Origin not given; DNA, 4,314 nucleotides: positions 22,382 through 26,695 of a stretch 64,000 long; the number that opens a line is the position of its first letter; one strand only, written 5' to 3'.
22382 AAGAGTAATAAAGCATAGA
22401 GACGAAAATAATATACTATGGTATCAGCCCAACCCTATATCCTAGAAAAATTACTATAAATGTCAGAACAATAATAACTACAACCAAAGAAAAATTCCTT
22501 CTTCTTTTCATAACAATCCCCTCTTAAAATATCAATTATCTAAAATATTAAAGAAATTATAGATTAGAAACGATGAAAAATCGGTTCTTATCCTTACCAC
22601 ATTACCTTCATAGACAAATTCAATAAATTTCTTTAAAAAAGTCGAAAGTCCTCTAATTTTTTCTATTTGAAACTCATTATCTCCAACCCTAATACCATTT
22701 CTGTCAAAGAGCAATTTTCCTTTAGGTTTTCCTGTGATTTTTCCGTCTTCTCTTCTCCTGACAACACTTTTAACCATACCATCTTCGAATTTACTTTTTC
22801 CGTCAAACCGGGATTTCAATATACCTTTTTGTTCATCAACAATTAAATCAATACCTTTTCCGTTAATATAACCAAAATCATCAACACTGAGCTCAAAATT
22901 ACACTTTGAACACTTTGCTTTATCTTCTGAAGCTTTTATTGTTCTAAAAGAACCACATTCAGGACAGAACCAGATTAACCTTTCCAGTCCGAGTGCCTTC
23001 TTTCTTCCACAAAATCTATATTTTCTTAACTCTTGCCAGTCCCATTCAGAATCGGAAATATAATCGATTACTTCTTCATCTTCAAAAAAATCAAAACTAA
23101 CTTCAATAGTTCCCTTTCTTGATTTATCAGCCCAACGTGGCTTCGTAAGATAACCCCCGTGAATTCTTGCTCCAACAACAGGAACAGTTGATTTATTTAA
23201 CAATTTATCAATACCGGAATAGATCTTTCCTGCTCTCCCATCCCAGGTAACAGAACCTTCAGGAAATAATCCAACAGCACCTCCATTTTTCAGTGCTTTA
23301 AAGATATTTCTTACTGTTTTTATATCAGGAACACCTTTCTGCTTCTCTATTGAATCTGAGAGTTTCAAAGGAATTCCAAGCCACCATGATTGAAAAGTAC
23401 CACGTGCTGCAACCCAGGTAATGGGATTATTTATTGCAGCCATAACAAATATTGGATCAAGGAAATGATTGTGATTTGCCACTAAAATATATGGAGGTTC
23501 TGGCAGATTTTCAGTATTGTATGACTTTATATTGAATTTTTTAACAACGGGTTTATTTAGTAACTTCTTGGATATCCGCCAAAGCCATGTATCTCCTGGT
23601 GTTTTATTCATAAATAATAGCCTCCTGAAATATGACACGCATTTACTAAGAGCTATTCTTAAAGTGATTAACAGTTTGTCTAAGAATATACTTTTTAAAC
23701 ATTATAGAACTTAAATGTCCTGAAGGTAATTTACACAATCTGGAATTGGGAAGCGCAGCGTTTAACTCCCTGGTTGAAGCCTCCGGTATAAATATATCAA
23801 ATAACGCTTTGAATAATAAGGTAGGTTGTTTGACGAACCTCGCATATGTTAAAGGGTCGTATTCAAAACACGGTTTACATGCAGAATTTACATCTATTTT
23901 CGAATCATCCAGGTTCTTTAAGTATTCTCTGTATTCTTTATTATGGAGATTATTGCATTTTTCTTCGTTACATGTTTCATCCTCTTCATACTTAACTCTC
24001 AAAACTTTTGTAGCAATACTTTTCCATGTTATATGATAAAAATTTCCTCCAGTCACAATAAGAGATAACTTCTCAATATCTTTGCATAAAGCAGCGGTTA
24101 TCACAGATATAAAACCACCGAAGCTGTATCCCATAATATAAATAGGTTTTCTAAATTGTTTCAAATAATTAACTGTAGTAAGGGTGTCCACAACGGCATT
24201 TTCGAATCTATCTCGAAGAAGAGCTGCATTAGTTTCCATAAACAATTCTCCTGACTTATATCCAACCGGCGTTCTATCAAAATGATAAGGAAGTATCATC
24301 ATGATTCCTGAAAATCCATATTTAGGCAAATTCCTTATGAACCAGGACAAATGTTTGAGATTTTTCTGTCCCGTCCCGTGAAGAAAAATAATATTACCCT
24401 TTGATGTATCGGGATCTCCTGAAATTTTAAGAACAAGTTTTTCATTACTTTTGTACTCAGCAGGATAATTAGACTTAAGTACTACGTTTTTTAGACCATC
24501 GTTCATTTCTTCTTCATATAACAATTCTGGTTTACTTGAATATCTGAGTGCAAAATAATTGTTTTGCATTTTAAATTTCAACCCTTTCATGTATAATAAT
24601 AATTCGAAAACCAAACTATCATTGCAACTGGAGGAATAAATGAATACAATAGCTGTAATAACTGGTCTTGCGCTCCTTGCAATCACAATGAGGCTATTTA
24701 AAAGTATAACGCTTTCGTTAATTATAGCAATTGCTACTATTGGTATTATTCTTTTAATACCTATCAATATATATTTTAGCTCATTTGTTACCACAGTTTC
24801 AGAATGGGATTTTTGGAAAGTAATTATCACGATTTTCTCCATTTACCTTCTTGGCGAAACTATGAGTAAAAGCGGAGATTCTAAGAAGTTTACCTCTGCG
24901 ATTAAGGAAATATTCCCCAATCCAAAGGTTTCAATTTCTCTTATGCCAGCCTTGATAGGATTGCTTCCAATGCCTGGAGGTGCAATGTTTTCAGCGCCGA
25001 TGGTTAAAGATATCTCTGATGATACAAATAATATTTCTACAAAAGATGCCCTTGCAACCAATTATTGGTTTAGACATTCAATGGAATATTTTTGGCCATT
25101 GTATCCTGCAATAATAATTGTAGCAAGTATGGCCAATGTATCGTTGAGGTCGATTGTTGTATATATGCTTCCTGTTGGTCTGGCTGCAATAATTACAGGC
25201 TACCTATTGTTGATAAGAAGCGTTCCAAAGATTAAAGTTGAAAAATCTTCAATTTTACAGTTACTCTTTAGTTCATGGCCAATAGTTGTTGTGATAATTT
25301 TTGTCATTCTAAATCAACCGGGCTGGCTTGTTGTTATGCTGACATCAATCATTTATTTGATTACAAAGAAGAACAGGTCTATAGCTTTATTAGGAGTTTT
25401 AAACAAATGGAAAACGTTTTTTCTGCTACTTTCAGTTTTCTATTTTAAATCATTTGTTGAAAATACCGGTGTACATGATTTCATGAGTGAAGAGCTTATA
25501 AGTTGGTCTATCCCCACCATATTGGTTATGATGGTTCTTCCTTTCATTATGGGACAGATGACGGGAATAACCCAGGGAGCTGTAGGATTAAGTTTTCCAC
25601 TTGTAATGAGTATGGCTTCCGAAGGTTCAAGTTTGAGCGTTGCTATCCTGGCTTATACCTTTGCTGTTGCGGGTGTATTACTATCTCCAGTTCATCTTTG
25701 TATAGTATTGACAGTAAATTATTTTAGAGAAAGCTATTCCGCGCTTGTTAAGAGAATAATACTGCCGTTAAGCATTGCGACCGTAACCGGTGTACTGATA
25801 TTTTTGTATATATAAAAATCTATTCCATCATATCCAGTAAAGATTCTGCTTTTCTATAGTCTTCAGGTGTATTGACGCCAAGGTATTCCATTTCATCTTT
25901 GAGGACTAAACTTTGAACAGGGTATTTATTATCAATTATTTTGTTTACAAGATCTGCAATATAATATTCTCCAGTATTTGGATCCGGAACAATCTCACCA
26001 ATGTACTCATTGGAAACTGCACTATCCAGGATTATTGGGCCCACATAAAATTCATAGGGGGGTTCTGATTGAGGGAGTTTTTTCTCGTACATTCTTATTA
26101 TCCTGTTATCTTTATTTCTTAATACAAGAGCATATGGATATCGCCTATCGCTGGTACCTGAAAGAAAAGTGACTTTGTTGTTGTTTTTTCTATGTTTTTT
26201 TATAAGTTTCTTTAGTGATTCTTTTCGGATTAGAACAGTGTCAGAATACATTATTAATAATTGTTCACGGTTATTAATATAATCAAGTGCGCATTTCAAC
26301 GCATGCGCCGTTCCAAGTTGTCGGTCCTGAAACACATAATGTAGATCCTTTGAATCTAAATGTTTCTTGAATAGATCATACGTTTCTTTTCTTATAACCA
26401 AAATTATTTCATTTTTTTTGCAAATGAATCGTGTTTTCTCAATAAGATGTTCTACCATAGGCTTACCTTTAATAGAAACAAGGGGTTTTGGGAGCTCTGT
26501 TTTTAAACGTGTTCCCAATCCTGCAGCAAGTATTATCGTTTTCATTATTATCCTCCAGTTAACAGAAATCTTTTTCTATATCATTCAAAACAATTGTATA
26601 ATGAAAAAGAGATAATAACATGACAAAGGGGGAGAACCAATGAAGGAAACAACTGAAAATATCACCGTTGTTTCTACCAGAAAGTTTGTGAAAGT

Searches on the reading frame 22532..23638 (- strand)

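Call 33: search_protein_families(library=pfam, proteins=[window:22532-23638:-], max_evalue=0.0001)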
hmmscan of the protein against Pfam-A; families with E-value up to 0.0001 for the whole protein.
window:22532-23638:- (368 aa): 1 family
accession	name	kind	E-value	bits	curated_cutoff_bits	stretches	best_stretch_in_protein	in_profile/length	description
PF01553.26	Acyltransferase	-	6.6e-14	52.3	23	1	37-156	2-128/132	Acyltransferase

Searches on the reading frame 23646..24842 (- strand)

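Call 33: search_protein_families(library=pfam, proteins=[window:23646-24842:-], max_evalue=0.0001)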
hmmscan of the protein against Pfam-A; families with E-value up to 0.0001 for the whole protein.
window:23646-24842:- (398 aa): 2 families
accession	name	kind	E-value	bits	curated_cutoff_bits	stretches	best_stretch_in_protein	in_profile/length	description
PF09752.15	ABHD18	-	7.3e-07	29.1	21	1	148-392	92-346/351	Alpha/beta hydrolase domain containing 18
PF00561.26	Abhydrolase_1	-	3.3e-05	24.1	25.8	0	151-311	3-151/245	alpha/beta hydrolase fold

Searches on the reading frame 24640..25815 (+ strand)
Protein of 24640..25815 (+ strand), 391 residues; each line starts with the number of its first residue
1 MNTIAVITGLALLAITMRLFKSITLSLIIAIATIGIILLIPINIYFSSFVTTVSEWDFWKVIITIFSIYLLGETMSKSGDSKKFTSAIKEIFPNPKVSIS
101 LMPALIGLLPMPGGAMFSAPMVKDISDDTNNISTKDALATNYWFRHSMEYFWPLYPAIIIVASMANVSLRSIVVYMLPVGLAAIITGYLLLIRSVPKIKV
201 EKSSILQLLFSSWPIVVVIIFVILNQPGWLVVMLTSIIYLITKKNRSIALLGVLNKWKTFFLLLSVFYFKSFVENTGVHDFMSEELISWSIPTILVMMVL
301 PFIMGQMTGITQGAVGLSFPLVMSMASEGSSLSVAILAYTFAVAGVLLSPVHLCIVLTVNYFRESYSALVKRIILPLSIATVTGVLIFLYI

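Call 33: search_protein_families(library=pfam, proteins=[window:24640-25815:+], max_evalue=0.0001)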
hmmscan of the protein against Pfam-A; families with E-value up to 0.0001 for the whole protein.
window:24640-25815:+ (391 aa): 2 families
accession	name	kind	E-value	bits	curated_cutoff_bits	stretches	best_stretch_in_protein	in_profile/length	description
PF04165.18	DUF401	-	5.9e-74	250.2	24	1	5-391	3-393/393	Protein of unknown function (DUF401)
PF03600.22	CitMHS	-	9.7e-07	28.6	31.9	1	28-344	11-336/336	Citrate transporter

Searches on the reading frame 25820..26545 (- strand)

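Call 33: search_protein_families(library=pfam, proteins=[window:25820-26545:-], max_evalue=0.0001)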
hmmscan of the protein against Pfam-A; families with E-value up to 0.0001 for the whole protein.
window:25820-26545:- (241 aa): 4 families
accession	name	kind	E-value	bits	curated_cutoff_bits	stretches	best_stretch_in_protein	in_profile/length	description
PF00483.29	NTP_transferase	-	2.4e-24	86.7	21.2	1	2-218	1-224/245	Nucleotidyl transferase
PF12804.13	NTP_transf_3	-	5.7e-19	69.3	27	1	4-138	2-131/160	MobA-like NTP transferase domain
PF01128.25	IspD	-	1.2e-08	35.5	27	1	2-121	2-120/221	2-C-methyl-D-erythritol 4-phosphate cytidylyltransferase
PF02348.25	CTP_transf_3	-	8.6e-07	29.4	22.6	1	11-128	10-125/217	Cytidylyltransferase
